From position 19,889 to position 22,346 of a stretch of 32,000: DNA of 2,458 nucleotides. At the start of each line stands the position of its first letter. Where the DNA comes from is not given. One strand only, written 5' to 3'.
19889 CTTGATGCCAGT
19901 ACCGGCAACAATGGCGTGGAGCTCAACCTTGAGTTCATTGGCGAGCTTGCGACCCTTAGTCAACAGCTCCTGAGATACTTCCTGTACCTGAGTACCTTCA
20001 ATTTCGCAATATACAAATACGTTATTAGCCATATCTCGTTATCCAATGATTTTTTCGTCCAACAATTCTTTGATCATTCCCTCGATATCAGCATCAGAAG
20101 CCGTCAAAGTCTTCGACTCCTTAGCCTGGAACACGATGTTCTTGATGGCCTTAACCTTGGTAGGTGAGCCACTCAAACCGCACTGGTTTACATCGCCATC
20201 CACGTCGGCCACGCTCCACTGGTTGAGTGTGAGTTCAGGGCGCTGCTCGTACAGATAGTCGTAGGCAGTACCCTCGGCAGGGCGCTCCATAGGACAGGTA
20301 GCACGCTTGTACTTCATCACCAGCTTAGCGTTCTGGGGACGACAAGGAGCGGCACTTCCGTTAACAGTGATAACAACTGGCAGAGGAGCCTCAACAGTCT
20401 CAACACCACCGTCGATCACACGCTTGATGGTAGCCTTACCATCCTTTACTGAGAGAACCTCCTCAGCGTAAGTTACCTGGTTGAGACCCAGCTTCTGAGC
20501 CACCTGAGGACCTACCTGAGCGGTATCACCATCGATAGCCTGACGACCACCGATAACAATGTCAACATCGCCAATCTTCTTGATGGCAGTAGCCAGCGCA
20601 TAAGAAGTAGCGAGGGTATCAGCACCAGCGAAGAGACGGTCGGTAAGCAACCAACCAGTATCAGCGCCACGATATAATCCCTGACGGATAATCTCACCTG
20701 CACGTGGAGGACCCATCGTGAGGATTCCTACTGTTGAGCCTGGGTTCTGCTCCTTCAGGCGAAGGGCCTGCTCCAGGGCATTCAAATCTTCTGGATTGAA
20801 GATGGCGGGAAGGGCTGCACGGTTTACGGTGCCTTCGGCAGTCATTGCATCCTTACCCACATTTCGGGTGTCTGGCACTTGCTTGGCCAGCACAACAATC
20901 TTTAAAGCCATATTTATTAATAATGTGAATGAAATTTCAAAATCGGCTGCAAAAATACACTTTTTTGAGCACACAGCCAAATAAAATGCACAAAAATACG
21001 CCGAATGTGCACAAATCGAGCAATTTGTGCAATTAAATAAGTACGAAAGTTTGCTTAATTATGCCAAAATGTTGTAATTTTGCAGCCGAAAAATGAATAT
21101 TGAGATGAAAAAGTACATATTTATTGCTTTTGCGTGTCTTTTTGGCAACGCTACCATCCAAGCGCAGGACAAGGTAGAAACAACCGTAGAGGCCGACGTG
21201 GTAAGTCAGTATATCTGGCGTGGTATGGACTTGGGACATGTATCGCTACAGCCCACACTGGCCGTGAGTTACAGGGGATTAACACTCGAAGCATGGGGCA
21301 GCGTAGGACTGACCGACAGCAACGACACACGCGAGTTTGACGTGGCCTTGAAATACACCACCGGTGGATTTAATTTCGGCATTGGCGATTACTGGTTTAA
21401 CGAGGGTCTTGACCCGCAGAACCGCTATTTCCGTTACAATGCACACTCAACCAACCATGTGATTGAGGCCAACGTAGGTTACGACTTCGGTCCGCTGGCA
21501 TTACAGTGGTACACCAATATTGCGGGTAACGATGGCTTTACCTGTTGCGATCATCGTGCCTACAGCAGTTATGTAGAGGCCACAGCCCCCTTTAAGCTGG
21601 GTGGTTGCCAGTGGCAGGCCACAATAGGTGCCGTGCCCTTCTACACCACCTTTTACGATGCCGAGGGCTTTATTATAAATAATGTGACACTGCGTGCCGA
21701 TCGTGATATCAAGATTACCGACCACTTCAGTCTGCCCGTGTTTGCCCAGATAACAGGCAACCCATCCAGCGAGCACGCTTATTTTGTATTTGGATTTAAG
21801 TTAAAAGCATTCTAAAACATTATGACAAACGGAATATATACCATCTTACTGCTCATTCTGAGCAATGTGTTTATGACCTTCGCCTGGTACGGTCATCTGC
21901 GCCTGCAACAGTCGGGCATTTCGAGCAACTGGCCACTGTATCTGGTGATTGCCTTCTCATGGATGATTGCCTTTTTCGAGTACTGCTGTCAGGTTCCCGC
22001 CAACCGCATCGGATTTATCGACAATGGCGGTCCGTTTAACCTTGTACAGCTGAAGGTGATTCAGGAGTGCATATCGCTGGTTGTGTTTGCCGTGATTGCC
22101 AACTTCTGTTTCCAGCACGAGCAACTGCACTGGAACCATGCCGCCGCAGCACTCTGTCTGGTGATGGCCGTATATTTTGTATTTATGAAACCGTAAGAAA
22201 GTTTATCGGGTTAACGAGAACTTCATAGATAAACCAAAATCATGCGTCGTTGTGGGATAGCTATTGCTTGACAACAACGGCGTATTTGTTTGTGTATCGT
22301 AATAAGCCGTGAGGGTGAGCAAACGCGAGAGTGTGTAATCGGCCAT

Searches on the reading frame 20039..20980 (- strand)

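Call 24: search_protein_families(library=pfam, proteins=[window:20039-20980:-], max_evalue=0.001)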
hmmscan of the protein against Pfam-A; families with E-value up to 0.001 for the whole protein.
window:20039-20980:- (313 aa): 1 family
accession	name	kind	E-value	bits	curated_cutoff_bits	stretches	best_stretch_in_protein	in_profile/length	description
PF01012.27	ETF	-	2.2e-40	138.8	26.7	1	51-216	3-165/181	Electron transfer flavoprotein domain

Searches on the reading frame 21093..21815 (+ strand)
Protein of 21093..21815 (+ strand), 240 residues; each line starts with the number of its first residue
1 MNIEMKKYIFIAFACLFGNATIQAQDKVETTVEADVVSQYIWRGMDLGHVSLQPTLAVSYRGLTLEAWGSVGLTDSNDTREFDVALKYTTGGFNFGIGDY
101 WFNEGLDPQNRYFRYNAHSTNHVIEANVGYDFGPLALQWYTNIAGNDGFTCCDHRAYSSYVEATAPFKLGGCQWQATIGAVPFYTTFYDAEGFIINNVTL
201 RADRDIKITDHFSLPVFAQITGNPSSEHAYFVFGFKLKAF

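Call 24: search_protein_families(library=pfam, proteins=[window:21093-21815:+], max_evalue=0.001)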
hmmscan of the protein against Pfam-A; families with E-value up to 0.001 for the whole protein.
window:21093-21815:+ (240 aa): 1 family
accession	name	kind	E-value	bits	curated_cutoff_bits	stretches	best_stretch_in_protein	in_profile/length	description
PF09694.16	Gcw_chp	-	0.0001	22.8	24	1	27-178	7-163/230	Bacterial protein of unknown function (Gcw_chp)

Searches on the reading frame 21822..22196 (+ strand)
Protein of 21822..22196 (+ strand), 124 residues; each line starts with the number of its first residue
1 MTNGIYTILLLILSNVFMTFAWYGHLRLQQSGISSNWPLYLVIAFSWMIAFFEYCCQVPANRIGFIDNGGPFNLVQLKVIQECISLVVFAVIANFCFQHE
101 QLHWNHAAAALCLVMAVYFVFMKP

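Call 83: search_protein_families(library=pfam, proteins=[window:21822-22196:+], max_evalue=0.001)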
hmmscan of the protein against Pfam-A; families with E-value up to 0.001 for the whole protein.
window:21822-22196:+ (124 aa): 1 family
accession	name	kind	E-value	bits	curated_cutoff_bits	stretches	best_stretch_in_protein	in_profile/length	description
PF04342.18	DMT_6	-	2.3e-43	147.2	25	1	7-121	1-104/104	Putative member of DMT superfamily (DUF486)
